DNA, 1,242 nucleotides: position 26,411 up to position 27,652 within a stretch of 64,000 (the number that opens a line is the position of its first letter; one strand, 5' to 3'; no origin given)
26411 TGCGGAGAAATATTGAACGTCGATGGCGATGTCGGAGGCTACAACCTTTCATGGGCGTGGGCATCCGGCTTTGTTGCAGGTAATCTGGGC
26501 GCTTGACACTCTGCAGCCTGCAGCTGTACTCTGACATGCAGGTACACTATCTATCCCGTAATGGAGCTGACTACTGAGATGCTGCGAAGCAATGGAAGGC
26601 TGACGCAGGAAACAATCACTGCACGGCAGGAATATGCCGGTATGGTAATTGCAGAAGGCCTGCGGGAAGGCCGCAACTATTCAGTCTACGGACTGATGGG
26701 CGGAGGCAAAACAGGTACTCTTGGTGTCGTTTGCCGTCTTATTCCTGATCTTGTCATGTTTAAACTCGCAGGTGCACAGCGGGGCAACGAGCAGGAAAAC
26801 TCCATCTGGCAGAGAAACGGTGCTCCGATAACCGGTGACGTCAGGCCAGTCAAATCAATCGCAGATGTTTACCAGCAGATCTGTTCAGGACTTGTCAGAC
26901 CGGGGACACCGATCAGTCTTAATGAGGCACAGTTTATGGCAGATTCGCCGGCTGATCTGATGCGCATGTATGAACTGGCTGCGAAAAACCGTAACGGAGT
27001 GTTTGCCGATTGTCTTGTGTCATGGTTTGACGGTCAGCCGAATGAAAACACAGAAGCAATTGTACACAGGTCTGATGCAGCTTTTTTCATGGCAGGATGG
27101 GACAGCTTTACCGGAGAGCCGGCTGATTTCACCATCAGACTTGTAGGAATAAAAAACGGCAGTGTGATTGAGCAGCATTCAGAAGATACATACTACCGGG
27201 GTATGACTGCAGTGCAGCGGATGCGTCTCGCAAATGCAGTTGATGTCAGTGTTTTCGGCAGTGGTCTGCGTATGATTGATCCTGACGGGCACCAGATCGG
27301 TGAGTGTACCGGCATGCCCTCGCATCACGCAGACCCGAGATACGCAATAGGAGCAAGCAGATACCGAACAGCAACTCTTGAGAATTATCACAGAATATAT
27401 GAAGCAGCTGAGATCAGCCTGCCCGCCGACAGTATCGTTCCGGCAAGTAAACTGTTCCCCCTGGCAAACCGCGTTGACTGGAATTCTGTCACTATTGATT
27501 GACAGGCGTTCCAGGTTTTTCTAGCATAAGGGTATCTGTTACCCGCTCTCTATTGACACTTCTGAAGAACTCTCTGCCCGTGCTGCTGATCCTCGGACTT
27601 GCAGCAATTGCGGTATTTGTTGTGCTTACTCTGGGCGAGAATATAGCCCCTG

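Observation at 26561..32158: Cohesin-dockerin-like pairing: a 1,354-aa glycosidase-bearing surface protein with a dockerin-like tail, next to a membrane-anchored cohesin-like protein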

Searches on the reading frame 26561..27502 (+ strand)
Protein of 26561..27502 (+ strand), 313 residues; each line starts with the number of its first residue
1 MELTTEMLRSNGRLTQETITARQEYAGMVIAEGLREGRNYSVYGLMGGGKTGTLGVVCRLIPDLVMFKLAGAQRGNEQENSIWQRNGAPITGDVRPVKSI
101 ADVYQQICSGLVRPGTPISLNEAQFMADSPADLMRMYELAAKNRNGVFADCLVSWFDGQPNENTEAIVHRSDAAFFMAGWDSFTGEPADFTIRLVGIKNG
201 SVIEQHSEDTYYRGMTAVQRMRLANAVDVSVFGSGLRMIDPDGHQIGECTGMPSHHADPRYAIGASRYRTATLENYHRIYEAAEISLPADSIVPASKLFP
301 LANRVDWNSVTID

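Call 3: search_protein_families(library=pfam, proteins=[window:26561-27502:+], max_evalue=1)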
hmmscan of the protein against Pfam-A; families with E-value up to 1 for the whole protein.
window:26561-27502:+ (313 aa): 0 families

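Call 4: search_protein_families(library=ncbifam, proteins=[window:26561-27502:+], max_evalue=1)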
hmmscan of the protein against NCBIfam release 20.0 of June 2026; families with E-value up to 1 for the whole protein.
window:26561-27502:+ (313 aa): 0 families
